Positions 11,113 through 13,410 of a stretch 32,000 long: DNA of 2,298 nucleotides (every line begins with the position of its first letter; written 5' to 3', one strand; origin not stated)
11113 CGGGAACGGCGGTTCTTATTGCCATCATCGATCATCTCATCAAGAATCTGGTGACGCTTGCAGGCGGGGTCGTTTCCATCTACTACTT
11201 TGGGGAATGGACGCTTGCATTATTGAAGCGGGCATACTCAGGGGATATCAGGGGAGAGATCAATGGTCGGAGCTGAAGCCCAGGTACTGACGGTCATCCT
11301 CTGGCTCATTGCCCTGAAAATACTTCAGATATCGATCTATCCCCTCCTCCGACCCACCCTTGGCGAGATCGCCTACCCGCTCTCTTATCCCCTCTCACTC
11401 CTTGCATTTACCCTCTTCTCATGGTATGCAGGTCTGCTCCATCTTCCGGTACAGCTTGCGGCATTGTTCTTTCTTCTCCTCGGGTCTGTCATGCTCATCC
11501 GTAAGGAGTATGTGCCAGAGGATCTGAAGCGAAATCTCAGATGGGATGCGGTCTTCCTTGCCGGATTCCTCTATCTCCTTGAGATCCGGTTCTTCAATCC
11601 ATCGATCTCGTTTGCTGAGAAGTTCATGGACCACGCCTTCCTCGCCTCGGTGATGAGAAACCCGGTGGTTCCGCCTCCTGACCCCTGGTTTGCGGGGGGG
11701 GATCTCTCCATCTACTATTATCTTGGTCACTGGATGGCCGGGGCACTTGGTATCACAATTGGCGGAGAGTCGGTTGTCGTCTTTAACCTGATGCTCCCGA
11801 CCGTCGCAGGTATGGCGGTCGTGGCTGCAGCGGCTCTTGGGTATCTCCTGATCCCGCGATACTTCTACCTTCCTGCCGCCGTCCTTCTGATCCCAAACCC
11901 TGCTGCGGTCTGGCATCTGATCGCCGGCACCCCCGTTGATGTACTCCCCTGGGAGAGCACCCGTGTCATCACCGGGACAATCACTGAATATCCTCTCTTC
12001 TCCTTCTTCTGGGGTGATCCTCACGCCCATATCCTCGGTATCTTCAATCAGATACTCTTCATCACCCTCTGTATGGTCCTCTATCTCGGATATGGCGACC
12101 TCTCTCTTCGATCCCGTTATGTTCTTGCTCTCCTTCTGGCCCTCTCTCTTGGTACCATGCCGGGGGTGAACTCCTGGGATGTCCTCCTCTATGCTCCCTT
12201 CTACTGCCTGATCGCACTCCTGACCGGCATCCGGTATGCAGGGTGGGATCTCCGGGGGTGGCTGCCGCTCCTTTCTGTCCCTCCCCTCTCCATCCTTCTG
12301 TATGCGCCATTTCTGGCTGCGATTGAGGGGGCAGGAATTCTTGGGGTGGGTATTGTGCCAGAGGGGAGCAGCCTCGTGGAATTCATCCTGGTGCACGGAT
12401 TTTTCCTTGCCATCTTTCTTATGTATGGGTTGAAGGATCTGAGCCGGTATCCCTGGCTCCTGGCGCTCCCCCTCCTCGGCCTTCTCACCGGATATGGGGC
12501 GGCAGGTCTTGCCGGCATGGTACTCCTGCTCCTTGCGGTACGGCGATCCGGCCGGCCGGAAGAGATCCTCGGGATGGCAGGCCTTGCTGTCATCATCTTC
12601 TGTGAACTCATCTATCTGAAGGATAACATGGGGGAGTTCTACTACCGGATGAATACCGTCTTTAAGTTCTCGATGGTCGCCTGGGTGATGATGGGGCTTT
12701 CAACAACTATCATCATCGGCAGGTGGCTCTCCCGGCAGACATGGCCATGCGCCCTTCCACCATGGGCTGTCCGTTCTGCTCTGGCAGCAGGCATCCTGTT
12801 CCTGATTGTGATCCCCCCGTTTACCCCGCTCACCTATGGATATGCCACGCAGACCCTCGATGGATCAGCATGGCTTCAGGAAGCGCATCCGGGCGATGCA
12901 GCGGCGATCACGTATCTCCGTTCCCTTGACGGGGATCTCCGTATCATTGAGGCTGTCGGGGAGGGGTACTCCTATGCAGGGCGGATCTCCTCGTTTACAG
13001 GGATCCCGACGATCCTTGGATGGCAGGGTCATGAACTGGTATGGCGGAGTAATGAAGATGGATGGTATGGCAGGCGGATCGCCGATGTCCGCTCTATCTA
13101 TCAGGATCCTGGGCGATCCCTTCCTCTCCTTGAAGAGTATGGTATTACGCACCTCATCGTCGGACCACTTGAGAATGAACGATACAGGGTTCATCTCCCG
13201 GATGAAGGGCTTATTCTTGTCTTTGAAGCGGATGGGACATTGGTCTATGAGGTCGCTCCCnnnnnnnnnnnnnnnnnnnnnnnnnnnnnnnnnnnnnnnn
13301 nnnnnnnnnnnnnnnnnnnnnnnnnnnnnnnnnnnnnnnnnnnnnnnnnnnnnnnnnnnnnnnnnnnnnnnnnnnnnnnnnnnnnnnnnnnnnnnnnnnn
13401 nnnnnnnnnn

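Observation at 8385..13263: Translationally coupled four-gene membrane module of unknown function: FAD-oxidoreductase, GT2, MprF-flippase-like and 'YYY' (DUF2298/TIGR03662-like)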

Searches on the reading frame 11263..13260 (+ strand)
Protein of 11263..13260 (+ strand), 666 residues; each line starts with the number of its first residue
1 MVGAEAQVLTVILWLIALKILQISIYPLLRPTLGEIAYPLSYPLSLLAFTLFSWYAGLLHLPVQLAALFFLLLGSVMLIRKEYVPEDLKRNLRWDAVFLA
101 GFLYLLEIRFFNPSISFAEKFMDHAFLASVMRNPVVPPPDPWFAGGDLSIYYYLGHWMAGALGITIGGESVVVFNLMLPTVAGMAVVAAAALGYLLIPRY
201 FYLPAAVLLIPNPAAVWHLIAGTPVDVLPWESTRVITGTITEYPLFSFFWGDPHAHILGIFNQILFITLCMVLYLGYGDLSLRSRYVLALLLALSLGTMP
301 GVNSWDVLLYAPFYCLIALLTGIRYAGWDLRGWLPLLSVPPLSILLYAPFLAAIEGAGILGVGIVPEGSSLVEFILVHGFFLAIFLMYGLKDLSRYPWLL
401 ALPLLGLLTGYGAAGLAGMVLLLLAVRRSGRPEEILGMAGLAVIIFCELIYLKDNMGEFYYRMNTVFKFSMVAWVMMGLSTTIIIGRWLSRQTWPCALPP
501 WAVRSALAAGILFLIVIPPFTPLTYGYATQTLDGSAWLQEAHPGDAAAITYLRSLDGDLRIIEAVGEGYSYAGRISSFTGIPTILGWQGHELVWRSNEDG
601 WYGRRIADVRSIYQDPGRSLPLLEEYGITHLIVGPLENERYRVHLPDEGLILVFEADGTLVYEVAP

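Call 8: search_protein_families(library=pfam, proteins=[window:11263-13260:+], max_evalue=0.01)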
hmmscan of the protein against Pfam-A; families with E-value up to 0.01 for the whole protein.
window:11263-13260:+ (666 aa): 1 family
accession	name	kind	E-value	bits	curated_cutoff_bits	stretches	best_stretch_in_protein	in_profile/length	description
PF10060.15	DUF2298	-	9.7e-100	335.3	27.8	1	49-476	2-487/488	Uncharacterized membrane protein (DUF2298)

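Call 9: search_protein_families(library=ncbifam, proteins=[window:11263-13260:+], max_evalue=0.01)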
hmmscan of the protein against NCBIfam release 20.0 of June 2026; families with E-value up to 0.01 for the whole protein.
window:11263-13260:+ (666 aa): 1 family
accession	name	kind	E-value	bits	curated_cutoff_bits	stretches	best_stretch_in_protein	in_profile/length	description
TIGR03662.1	Chlor_Arch_YYY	subfamily_domain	1.9e-159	532.6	300.25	1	8-664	2-726/727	chlor_Arch_YYY domain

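Call 11: search_solved_structures(query=window:11263-13260:+, max_evalue=10)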
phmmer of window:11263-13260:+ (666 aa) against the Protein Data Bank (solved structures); distinct sequences matched with E-value up to 10: 3.
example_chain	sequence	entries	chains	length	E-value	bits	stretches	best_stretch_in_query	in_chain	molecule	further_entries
9grx_C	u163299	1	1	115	0.042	15.5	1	334-413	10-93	NAD(P)H-quinone oxidoreductase subunit 3, chloroplastic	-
6hum_C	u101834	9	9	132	0.068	14.8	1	331-422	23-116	NAD(P)H-quinone oxidoreductase subunit 3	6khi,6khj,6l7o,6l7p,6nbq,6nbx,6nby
7eu3_C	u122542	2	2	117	0.094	14.3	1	346-412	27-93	NAD(P)H-quinone oxidoreductase subunit 3, chloroplastic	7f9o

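Call 12: find_homologous_proteins(query=window:11263-13260:+, max_evalue=0.00001)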
Query window:11263-13260:+ (666 aa): 886 proteins with E <= 0.00001 among 8000 candidates; the best 120 are listed.
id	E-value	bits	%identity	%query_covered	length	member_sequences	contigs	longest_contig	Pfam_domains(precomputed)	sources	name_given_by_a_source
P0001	0.0e+0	1485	100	100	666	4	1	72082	PF10060.16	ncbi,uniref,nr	ncbi:YYY domain-containing protein [Methanocalculus alkaliphilus]|uniref:DUF2298 domain-containing p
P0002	0.0e+0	1324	88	100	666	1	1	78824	PF10060.16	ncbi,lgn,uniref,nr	ncbi:hypothetical protein RJ53_06500 [Methanocalculus chunghsingensis]|uniref:YYY membrane protein n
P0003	0.0e+0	1286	86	100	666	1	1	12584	PF10060.16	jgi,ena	-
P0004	0.0e+0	1047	69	99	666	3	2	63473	PF10060.16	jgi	jgi:YYY domain-containing protein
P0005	0.0e+0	1032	69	100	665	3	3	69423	PF10060.16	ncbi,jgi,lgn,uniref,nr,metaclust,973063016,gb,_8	ncbi:MAG: Uncharacterized protein XE11_0639 [Methanomicrobiales archaeon 53_19]|uniref:DUF2298 domai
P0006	0.0e+0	1025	67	100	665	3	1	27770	PF10060.16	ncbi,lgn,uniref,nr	ncbi:hypothetical protein FTO68_10200 [Methanocalculus taiwanensis]|uniref:YYY membrane protein n=1 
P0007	0.0e+0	1025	69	100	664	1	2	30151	PF10060.16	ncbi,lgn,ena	-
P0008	0.0e+0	1023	68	100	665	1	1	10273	PF10060.16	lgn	-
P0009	0.0e+0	1012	67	100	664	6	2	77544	PF10060.16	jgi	-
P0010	5.8e-297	1005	67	100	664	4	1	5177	PF10060.16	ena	-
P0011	1.9e-296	1003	67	100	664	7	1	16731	PF10060.16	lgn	-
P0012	1.4e-292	991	66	100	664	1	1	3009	PF10060.16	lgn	-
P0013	1.4e-285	967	66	100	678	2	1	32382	PF10060.16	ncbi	-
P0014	1.3e-221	756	51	100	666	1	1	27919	PF10060.16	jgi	-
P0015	5.5e-201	688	51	100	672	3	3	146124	PF10060.16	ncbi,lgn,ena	-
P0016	2.6e-200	686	50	99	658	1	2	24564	PF10060.16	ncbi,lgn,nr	ncbi:MAG: hypothetical protein PWP08_770 [Methanofollis sp.]|nr:hypothetical protein [Methanofollis 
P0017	3.3e-199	682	48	99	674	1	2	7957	PF10060.16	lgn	-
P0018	1.6e-197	676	49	99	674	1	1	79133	PF10060.16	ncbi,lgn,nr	ncbi:MAG: DUF2298 domain-containing protein [Methanomicrobiaceae archaeon]|nr:DUF2298 domain-contain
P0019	1.9e-197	676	49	99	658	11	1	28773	PF10060.16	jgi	-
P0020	5.2e-197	675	49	99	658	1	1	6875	PF10060.16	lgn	-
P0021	1.5e-196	673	49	99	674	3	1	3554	PF10060.16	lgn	-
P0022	1.4e-195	670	49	100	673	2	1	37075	PF10060.16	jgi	jgi:YYY domain-containing protein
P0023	1.6e-195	670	50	98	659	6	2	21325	PF10060.16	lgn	-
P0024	5.4e-195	668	49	99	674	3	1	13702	PF10060.16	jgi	jgi:YYY domain-containing protein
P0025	1.1e-194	667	49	99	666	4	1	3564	PF10060.16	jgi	jgi:YYY domain-containing protein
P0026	1.2e-194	667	49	100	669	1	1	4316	PF10060.16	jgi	-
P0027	4.8e-194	665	48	100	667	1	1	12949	PF10060.16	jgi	jgi:YYY domain-containing protein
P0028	6.5e-194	664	50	100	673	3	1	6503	PF10060.16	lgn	-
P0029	6.5e-194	664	48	98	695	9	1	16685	PF10060.16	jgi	jgi:YYY domain-containing protein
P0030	8.3e-194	664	49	99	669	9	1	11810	PF10060.16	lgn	-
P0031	2.0e-193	663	48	99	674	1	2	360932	PF10060.16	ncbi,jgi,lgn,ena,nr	ncbi:MAG TPA: hypothetical protein ENN85_00335 [Methanoculleus sp.]|nr:hypothetical protein [Methano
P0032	2.2e-193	663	50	100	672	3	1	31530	PF10060.16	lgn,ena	-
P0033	3.7e-193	662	48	100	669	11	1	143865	PF10060.16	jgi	jgi:YYY domain-containing protein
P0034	4.8e-193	662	49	100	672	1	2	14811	PF10060.16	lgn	-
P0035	5.9e-193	661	48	100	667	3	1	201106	PF10060.16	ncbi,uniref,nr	ncbi:DUF2298 domain-containing protein [Methanorbis furvi]|uniref:YYY membrane protein n=1 Tax=Metha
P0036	6.1e-193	661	47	100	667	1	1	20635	PF10060.16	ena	-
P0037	6.7e-193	661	47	100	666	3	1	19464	PF10060.16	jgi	jgi:YYY domain-containing protein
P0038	7.2e-193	661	49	100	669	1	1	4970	PF10060.16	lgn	-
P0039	7.7e-193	661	48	98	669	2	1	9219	PF10060.16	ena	-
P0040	8.3e-193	661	49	99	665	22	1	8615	PF10060.16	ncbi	-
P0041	8.4e-193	661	48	99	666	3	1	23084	PF10060.16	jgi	jgi:YYY domain-containing protein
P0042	8.8e-193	661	46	99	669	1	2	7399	PF10060.16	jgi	jgi:YYY domain-containing protein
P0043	2.1e-192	659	46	100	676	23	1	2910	PF10060.16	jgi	jgi:YYY domain-containing protein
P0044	2.2e-192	659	47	99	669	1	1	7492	PF10060.16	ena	-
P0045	2.7e-192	659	49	99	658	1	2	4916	PF10060.16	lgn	-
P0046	3.0e-192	659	46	99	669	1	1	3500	PF10060.16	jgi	jgi:YYY domain-containing protein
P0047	3.3e-192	659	48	99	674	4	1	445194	PF10060.16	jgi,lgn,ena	-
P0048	4.2e-192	658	49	100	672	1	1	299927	PF10060.16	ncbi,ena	-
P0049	5.6e-192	658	47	100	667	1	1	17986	PF10060.16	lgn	-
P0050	1.3e-191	657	46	100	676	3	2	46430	PF10060.16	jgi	jgi:YYY domain-containing protein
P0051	1.4e-191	657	49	100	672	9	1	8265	PF10060.16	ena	-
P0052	1.5e-191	657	49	100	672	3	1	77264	PF10060.16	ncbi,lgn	-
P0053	1.5e-191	657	49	99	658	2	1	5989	PF10060.16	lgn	-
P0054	1.6e-191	656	49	100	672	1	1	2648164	PF10060.16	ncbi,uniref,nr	ncbi:DUF2298 domain-containing protein [Methanogenium organophilum]|uniref:DUF2298 domain-containing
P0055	1.9e-191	656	47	99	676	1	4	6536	PF10060.16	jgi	jgi:YYY domain-containing protein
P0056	2.0e-191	656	49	100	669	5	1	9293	PF10060.16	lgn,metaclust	metaclust:\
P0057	3.0e-191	656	47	99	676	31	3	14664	PF10060.16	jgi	jgi:YYY domain-containing protein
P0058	4.8e-191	655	46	99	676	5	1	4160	PF10060.16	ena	-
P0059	5.0e-191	655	47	99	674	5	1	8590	PF10060.16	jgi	jgi:YYY domain-containing protein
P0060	5.9e-191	655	46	99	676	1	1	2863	PF10060.16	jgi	jgi:YYY domain-containing protein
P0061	7.9e-191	654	49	100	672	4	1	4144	PF10060.16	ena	-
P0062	9.5e-191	654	48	99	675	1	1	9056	PF10060.16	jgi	jgi:YYY domain-containing protein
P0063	9.7e-191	654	49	100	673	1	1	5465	PF10060.16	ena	-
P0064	1.1e-190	654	49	100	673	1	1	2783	PF10060.16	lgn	-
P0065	1.2e-190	654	46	99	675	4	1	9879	PF10060.16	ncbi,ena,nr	ncbi:MAG TPA: DUF2298 domain-containing protein [Methanoregula sp.]|nr:DUF2298 domain-containing pro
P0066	1.3e-190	653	49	100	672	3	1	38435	PF10060.16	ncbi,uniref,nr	ncbi:DUF2298 domain-containing protein [Methanogenium sp. MK-MG]|uniref:DUF2298 domain-containing pr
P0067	1.4e-190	653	48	100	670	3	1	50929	PF10060.16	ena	-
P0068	1.6e-190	653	49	99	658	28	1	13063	PF10060.16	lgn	-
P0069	1.6e-190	653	48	98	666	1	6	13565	PF10060.16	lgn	-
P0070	3.1e-190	652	46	99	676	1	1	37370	PF10060.16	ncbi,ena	-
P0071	3.6e-190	652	46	99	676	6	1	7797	PF10060.16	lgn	-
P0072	3.8e-190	652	49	99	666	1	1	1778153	PF10060.16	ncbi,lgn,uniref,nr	ncbi:hypothetical protein F8E02_06685 [Methanoculleus sp. Wushi-C6]|uniref:YYY domain-containing pro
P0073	4.9e-190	652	49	99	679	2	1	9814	PF10060.16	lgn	-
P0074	5.1e-190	652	46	100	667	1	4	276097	PF10060.16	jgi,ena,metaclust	metaclust:\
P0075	6.2e-190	651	47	100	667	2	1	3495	PF10060.16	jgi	jgi:YYY domain-containing protein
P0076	1.2e-189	650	47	100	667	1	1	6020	PF10060.16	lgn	-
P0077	2.8e-189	649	46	99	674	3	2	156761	PF10060.16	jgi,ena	-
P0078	3.9e-189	649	50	99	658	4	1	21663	PF10060.16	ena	-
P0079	4.0e-189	649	49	99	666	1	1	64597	PF10060.16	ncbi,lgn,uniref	ncbi:DUF2298 domain-containing protein [Methanoculleus sp.]|uniref:DUF2298 domain-containing protein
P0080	5.6e-189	648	47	100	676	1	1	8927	PF10060.16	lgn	-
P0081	6.9e-189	648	45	99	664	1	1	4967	PF10060.16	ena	-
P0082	7.1e-189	648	48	100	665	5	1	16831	PF10060.16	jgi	jgi:YYY domain-containing protein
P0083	7.1e-189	648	45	100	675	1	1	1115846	PF10060.16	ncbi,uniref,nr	ncbi:YYY domain-containing protein [Methanomicrobium sp. W14]|uniref:DUF2298 domain-containing prote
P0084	8.2e-189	648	47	99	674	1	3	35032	PF10060.16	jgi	jgi:YYY domain-containing protein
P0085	1.0e-188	647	47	99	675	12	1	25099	PF10060.16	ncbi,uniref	ncbi:DUF2298 domain-containing protein [Methanoregula sp.]|uniref:DUF2298 domain-containing protein 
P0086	1.1e-188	647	46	100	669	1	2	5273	PF10060.16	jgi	jgi:YYY domain-containing protein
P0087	1.2e-188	647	48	100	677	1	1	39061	PF10060.16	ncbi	-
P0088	1.2e-188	647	46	99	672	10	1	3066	PF10060.16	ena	-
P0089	1.5e-188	647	46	99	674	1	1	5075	PF10060.16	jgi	jgi:YYY domain-containing protein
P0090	1.5e-188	647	46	99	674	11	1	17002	PF10060.16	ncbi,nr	ncbi:MAG TPA: DUF2298 domain-containing protein [Methanoregula sp.]|nr:DUF2298 domain-containing pro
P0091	1.9e-188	646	46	99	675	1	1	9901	PF10060.16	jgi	jgi:YYY domain-containing protein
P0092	2.5e-188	646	48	99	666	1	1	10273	PF10060.16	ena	-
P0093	2.9e-188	646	47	99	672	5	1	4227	PF10060.16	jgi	jgi:YYY domain-containing protein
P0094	4.3e-188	645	49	100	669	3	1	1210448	PF10060.16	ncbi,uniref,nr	ncbi:DUF2298 domain-containing protein [Methanoculleus taiwanensis]|uniref:DUF2298 domain-containing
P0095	4.4e-188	645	48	100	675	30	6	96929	PF10060.16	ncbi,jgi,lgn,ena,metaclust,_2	jgi:YYY domain-containing protein|metaclust:\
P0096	4.8e-188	645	49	99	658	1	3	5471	PF10060.16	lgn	-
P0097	7.1e-188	644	48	99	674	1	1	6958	PF10060.16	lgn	-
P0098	9.7e-188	644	48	98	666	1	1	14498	PF10060.16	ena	-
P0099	1.2e-187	644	47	99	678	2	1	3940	PF10060.16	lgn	-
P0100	1.3e-187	644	47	97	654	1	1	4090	PF10060.16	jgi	jgi:YYY domain-containing protein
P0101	1.4e-187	643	47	99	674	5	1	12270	PF10060.16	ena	-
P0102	1.4e-187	643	48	99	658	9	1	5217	PF10060.16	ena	-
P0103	1.8e-187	643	48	99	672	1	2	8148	PF10060.16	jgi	jgi:YYY domain-containing protein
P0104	2.3e-187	643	48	99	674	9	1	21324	PF10060.16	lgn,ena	-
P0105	2.3e-187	643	48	99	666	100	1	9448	PF10060.16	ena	-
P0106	2.8e-187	642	48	99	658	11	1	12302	PF10060.16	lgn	-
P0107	3.0e-187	642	49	98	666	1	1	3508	PF10060.16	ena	-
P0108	3.0e-187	642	48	99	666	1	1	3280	PF10060.16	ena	-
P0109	3.0e-187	642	47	99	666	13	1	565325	PF10060.16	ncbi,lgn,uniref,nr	ncbi:DUF2298 domain-containing protein [Methanoculleus sediminis]|uniref:DUF2298 domain-containing p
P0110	3.9e-187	642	46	98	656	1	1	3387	PF10060.16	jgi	-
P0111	4.7e-187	642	46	98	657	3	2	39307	PF10060.16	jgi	-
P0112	4.8e-187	642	47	100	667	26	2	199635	PF10060.16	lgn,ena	-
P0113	5.1e-187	642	46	99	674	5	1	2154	PF10060.16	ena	-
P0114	6.2e-187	641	49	98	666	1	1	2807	PF10060.16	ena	-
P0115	6.9e-187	641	47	99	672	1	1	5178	PF10060.16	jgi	jgi:YYY domain-containing protein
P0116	8.1e-187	641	47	99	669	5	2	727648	PF10060.16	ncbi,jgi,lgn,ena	ncbi:MAG: DUF2298 domain-containing protein [Methanoregulaceae archaeon]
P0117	8.9e-187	641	46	100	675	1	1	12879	PF10060.16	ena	-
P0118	9.2e-187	641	46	99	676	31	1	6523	PF10060.16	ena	-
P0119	9.3e-187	641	46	99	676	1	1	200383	PF10060.16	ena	-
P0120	9.7e-187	641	48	100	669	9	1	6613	PF10060.16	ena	-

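Call 16: find_related_loci(query=A1, collection=genome_contigs, flank=10000)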
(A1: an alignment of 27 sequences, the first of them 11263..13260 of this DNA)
Query A1 (666 aa) in genome_contigs; peptide patterns used: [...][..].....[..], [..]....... (x = any residue, [..] = any of these).
600 stretches matched a pattern (row limit reached: there are more); 558 encode a relative of the query (tblastn E <= 1e-3); the best 80 are kept; 80 distinct loci.
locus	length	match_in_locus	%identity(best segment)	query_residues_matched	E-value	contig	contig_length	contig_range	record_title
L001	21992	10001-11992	88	1-664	0e+0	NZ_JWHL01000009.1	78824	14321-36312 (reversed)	Methanocalculus chunghsingensis strain K1F9705b K1F9705b_contig5, whole genome shotgun sequence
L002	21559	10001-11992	69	1-664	0e+0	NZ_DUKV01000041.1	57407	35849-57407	MAG: Methanocalculus sp. isolate UBA9912 contig_84, whole genome shotgun sequence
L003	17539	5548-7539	67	1-664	0e+0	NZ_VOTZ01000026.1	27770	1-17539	Methanocalculus taiwanensis strain P2F9704a SEQ26, whole genome shotgun sequence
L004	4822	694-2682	67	1-664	0e+0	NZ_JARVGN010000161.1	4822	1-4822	MAG: Methanocalculus sp. isolate M17C-73-07 NODE_161_length_4822_cov_3.205690, whole genome shotgun sequence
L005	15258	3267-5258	68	1-664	0e+0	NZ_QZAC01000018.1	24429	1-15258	MAG: Methanocalculus sp. MSAO_Arc2 k121-573, whole genome shotgun sequence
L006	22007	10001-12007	51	1-663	0e+0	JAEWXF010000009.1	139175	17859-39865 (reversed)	MAG: Methanobacteriota archaeon isolate OH_SFB_127 k127_558565, whole genome shotgun sequence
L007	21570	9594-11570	49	8-664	0e+0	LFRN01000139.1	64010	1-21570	MAG: Candidatus Methanoculleus thermohydrogenotrophicum isolate DTU006 scaffold603, whole genome shotgun sequence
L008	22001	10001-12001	49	1-664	0e+0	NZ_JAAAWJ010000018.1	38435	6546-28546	Methanogenium sp. MK-MG MKMG_18, whole genome shotgun sequence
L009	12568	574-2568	47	5-664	0e+0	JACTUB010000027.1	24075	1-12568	MAG: Methanoregulaceae archaeon isolate SPRUCE.2016.20.metabat2.79 SPRUCE.2016.20_scaffold_1389, whole genome shotgun se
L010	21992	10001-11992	47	5-663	0e+0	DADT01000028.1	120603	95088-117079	MAG TPA_asm: Methanoregula sp. UBA471 UBA471_contig_1305, whole genome shotgun sequence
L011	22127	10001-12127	45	1-665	0e+0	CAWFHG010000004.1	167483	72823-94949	MAG: uncultured Methanomicrobiales archaeon isolate MFD05674.bin.2.42 genome assembly, contig: contig_45040, whole genom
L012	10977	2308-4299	47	5-663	0e+0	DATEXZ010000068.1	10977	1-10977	MAG TPA_asm: Methanoregula sp. isolate SMAG_U8432 k141_210528, whole genome shotgun sequence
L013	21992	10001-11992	48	1-663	0e+0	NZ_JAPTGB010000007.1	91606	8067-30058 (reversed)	Methanocorpusculum petauri strain MG NODE_7_length_91606_cov_292.157, whole genome shotgun sequence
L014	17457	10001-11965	50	2-662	0e+0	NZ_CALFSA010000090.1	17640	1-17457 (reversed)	MAG: uncultured Methanofollis sp. isolate SRR1562008_bin.121_CONCOCT_v1.1_MAG ERZ724040.2457, whole genome shotgun seque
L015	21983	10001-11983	48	5-662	0e+0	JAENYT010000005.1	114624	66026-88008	MAG: Methanobacteriota archaeon isolate BL5_bin.5 BL5_bin5_NODE_83_length_114624_cov_28.117519, whole genome shotgun seq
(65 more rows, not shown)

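Call 27: predict_structure(alignment_id=A1)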
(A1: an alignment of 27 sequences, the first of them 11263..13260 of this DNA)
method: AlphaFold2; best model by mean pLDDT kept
length: 666 residues; sequences in the alignment: 27
mean_pLDDT: 88.6   pTM: 0.91
mean pLDDT of the five models: 88.6, 88.5, 88.4, 86.8, 86.3
residues with pLDDT >= 90: 411; 70-90: 199; 50-70: 54; < 50: 2
segments of 3 or more residues with pLDDT < 50: none
pLDDT, mean of each block of 10 residues (from residue 1): 89 98 97 97 97 93 96 97 93 95 90 71 90 91 84 87 96 94 97 95 92 88 82 86 84 81 97 96 97 89 67 95 93 95 81 67 85 93 96 94 93 96 92 96 93 69 77 94 94 70 80 75 68 85 91 91 75 84 81 72 90 97 95 92 94 96 92
secondary structure, 60 per line:
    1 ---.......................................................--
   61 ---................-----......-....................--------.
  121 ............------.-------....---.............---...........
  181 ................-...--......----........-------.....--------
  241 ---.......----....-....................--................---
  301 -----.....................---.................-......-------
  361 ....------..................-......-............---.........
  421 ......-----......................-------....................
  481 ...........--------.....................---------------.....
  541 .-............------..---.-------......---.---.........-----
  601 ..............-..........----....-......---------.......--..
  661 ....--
elements in order: H4-58 H64-79 H85-90 H92-111 H120-132 H154-166 H170-196 H203-208 H213-220 H228-232 H244-250 H255-258 H260-279 H282-297 H306-326 H330-346 H348-353 E361-364 H371-388 H390-395 H397-408 H412-426 H432-449 E450-453 H461-491 H500-520 H536-541 H543-554 H574-579 H588-595 H601-614 H616-625 E630-633 H635-640 E650-656 E659-664
